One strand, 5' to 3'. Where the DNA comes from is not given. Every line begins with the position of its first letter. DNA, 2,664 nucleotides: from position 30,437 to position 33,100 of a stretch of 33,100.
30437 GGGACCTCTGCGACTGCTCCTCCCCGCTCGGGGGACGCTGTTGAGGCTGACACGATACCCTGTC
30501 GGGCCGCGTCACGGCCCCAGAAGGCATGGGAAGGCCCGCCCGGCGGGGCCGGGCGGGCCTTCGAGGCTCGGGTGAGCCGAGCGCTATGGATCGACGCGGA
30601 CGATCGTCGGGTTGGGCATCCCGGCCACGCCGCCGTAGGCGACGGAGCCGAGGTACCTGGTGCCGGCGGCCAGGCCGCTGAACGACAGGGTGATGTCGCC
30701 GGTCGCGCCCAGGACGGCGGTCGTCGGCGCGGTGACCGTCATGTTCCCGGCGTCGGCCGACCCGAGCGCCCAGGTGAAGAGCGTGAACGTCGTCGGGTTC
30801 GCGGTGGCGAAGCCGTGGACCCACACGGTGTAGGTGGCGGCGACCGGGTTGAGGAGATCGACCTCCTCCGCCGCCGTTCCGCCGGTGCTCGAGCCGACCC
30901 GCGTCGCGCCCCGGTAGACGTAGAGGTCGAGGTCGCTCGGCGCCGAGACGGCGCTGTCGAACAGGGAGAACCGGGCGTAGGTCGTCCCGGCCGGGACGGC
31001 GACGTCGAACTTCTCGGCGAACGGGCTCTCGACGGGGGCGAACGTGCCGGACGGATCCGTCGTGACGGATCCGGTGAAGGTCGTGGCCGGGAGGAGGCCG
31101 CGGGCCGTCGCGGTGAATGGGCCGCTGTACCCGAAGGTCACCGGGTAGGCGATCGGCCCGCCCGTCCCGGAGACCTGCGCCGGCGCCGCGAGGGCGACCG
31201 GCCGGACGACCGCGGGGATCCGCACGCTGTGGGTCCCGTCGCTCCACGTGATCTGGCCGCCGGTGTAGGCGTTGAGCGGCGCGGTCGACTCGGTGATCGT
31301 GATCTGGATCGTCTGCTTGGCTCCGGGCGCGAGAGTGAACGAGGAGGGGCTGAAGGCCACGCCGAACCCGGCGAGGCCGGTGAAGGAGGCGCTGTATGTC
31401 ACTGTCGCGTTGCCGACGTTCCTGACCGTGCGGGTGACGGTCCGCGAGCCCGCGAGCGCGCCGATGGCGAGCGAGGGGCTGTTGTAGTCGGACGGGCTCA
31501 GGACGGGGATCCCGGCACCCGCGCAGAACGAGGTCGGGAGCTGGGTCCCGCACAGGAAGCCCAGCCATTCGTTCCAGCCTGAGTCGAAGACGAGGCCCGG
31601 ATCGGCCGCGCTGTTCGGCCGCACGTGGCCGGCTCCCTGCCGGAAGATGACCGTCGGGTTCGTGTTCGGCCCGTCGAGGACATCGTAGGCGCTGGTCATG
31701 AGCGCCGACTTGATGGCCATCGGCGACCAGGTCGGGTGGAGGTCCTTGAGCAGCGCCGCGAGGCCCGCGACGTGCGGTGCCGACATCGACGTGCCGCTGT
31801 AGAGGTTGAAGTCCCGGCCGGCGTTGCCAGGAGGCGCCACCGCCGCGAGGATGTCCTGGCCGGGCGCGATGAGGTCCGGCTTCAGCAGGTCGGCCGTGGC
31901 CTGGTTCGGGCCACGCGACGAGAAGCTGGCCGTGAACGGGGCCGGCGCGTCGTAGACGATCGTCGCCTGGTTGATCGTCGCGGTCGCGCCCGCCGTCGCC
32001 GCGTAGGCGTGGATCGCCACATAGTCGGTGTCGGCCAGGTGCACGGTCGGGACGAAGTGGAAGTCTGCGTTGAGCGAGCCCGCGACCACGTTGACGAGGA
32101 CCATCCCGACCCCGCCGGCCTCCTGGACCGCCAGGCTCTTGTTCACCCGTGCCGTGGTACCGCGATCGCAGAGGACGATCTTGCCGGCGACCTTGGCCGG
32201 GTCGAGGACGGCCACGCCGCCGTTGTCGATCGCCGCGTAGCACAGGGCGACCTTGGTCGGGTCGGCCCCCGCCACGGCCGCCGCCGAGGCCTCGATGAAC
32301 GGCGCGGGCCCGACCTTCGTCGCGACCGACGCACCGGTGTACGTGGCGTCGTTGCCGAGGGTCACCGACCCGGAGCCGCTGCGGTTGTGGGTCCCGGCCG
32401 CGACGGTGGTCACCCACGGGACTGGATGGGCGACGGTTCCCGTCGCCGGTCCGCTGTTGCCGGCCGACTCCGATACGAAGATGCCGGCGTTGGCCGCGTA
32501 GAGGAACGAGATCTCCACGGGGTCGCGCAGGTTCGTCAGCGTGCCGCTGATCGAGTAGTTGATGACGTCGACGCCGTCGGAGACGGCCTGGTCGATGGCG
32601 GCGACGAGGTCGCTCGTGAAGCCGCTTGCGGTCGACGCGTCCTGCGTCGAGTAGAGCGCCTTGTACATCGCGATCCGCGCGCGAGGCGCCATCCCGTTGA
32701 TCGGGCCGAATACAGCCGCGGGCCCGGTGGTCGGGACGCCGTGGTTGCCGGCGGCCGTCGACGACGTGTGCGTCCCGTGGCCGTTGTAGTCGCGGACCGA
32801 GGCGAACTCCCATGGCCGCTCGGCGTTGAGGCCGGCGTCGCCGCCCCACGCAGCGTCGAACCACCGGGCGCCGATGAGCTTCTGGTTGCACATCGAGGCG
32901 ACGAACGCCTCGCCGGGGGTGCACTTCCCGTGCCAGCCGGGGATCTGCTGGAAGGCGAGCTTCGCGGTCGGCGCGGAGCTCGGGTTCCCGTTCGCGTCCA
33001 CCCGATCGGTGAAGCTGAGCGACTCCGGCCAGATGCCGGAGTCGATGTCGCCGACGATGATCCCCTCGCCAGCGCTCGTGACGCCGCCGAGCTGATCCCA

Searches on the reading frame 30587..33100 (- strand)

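Call 47: search_protein_families(library=pfam, proteins=[window:30587-33100:-], max_evalue=0.001)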
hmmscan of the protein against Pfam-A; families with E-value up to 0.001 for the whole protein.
window:30587-33100:- (838 aa): 4 families
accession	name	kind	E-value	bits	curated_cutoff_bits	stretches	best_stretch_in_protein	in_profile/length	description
PF00082.27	Peptidase_S8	-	2.9e-35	122.4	21.8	1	11-491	1-288/288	Subtilase family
PF17766.7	fn3_6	-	9.7e-22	77.5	26.4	1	538-632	1-99/99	Fibronectin type-III domain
PF02225.27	PA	-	8e-12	45.6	23.9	1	295-359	23-91/95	PA domain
PF06280.18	fn3_5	-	0.00037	21.6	27.6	0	539-629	21-110/112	Fn3-like domain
